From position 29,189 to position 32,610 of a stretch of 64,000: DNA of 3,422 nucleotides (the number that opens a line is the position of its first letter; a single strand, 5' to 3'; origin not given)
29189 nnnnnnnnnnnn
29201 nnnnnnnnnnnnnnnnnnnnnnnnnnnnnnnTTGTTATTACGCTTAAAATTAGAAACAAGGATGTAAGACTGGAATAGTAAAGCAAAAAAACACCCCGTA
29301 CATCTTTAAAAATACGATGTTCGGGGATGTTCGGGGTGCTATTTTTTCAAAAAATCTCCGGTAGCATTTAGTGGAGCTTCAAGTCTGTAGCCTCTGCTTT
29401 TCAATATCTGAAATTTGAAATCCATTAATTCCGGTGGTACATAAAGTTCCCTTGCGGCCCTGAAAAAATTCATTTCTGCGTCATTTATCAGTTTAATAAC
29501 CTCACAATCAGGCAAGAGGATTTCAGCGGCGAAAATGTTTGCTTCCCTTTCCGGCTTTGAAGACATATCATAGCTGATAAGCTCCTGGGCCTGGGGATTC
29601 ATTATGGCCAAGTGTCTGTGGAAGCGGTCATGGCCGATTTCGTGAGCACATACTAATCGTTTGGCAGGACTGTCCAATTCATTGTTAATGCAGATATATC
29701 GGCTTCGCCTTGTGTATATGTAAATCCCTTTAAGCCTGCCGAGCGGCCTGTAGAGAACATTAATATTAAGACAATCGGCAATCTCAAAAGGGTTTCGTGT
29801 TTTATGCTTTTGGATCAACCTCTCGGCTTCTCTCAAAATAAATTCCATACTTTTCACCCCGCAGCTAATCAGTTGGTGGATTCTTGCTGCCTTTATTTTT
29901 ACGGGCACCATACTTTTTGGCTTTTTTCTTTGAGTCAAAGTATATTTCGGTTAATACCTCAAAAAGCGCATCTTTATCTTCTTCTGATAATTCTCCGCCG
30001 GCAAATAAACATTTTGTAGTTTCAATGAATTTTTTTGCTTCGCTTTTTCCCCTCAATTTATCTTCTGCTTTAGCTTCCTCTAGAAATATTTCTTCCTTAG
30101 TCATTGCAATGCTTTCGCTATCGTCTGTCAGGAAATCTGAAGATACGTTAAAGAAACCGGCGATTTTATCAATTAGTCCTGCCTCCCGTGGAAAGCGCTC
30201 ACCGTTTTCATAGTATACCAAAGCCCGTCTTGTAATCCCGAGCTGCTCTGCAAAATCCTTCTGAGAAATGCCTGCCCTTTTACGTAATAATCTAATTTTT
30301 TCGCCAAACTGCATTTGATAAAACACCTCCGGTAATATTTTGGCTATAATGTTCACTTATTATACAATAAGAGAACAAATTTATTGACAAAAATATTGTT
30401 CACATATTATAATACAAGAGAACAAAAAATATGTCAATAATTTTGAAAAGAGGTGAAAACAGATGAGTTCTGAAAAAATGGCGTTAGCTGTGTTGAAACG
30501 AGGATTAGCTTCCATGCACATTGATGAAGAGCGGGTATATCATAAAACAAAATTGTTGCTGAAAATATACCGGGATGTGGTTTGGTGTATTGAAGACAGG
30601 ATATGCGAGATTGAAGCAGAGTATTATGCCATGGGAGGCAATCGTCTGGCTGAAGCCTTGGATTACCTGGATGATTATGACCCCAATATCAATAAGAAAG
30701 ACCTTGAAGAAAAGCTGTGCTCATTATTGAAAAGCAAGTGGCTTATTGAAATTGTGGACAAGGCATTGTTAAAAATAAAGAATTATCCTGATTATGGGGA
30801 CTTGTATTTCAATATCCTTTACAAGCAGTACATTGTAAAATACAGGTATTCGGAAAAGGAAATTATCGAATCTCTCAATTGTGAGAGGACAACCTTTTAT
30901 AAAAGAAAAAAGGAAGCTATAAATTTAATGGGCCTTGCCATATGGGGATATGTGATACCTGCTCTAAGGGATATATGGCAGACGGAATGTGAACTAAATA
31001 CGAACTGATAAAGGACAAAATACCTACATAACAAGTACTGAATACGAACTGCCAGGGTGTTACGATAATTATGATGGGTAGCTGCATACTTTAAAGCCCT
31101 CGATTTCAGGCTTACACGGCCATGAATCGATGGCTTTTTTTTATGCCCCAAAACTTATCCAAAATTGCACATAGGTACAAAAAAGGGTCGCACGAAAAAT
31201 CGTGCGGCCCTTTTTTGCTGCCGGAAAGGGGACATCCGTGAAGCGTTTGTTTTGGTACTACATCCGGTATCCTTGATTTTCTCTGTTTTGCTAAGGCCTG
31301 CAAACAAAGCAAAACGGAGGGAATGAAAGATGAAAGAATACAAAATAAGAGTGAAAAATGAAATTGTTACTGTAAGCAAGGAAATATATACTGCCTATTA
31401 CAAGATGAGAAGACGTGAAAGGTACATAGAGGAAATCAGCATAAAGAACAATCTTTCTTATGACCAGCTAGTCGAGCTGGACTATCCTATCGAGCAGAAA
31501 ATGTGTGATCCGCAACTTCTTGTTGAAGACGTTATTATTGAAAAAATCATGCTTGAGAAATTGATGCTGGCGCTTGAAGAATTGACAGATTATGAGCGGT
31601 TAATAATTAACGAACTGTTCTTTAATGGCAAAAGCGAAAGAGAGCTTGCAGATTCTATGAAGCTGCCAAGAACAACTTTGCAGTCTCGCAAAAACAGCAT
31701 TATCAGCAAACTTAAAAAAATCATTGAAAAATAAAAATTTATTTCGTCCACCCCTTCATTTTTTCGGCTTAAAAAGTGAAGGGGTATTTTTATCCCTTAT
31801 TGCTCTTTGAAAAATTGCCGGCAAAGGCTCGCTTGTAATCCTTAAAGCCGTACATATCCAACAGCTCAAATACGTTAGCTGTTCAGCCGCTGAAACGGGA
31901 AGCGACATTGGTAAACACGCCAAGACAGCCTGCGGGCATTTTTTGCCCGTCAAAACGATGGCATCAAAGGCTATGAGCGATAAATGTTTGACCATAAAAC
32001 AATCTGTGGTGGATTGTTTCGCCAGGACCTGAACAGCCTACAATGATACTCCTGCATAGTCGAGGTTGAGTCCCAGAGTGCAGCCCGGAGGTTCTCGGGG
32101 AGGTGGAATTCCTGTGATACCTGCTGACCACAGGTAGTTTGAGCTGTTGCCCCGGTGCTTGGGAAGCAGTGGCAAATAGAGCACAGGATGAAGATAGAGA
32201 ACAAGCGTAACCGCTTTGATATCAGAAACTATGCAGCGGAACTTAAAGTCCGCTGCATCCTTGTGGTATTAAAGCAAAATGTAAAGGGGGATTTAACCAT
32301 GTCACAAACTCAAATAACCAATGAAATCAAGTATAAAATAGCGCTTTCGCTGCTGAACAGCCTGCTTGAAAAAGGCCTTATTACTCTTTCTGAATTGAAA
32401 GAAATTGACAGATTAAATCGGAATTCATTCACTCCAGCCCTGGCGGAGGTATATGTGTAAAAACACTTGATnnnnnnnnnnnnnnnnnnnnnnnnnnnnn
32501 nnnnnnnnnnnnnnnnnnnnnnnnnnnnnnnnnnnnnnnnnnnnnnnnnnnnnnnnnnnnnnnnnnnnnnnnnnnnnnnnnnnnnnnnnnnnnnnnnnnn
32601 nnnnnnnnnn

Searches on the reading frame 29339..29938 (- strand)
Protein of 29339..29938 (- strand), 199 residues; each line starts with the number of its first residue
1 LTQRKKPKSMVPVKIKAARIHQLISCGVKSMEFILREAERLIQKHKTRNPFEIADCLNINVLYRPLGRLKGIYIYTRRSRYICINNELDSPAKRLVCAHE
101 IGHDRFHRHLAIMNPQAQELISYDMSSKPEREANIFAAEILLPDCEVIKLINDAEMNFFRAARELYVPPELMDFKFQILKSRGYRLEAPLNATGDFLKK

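Call 24: search_protein_families(library=padloc, max_evalue=0.001, proteins=[window:29339-29938:-])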
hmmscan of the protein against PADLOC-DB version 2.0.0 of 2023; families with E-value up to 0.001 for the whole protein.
window:29339-29938:- (199 aa): 10 families
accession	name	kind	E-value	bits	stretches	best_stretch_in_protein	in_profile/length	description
PDLC04141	capP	-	1.5e-17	61.9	1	36-158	7-129/242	capP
PDLC03945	RmrA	-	1.3e-06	25.8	1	79-153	193-262/394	-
PDLC03947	RmrA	-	2.4e-06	24.6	1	78-159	192-269/383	-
PDLC03954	RmrA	-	2.7e-06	24.5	1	80-159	194-269/380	-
PDLC04776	PDC-M69B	-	6.1e-06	24.1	1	58-144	44-131/272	-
PDLC03948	RmrA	-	3.3e-05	20.9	1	78-161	191-270/397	-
PDLC03949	RmrA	-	7.5e-05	19.8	1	78-149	174-233/363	-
PDLC03952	RmrA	-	7.6e-05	19.7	1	79-148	205-270/395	-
PDLC03946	RmrA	-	9.8e-05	19.2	1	78-151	175-237/357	-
PDLC03944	RmrA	-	0.00011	19.4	1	81-152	186-253/384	-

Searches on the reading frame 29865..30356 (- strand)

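Call 49: search_protein_families(library=pfam, max_evalue=0.01, proteins=[window:29865-30356:-])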
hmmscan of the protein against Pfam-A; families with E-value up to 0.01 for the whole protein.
window:29865-30356:- (163 aa): 5 families
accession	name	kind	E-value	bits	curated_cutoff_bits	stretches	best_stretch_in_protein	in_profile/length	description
PF01381.28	HTH_3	-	1.1e-10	41.9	23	1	21-76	1-55/55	Helix-turn-helix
PF13560.12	HTH_31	-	9.8e-10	39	27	1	16-59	1-45/64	Helix-turn-helix domain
PF12844.13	HTH_19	-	1.8e-09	37.8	30.2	1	18-72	1-54/64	Helix-turn-helix domain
PF08279.18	HTH_11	-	0.005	17.1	25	0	22-46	7-32/55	HTH domain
PF00376.29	MerR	-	0.0051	17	28.2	0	33-51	3-21/38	MerR family regulatory protein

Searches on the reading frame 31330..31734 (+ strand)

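Call 9: search_protein_families(library=pfam, proteins=[window:31330-31734:+])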
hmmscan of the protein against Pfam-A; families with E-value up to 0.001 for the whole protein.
window:31330-31734:+ (134 aa): 2 families
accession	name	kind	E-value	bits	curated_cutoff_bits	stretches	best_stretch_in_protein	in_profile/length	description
PF04545.22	Sigma70_r4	-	3e-05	23.9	24.1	1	81-130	1-50/50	Sigma-70, region 4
PF08281.18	Sigma70_r4_2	-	0.00028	20.9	25.7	1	76-120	2-46/54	Sigma-70, region 4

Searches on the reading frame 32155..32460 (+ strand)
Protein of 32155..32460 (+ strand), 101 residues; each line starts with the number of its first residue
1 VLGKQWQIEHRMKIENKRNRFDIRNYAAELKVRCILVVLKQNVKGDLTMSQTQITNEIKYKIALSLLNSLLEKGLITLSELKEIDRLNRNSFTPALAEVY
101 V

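Call 49: search_protein_families(library=pfam, max_evalue=0.01, proteins=[window:32155-32460:+])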
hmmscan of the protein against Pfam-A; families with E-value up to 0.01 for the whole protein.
window:32155-32460:+ (101 aa): 1 family
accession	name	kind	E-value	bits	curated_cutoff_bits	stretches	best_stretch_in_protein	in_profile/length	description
PF20612.3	SHOCT_2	-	4.5e-16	59.2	24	1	49-100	1-52/53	SHOCT domain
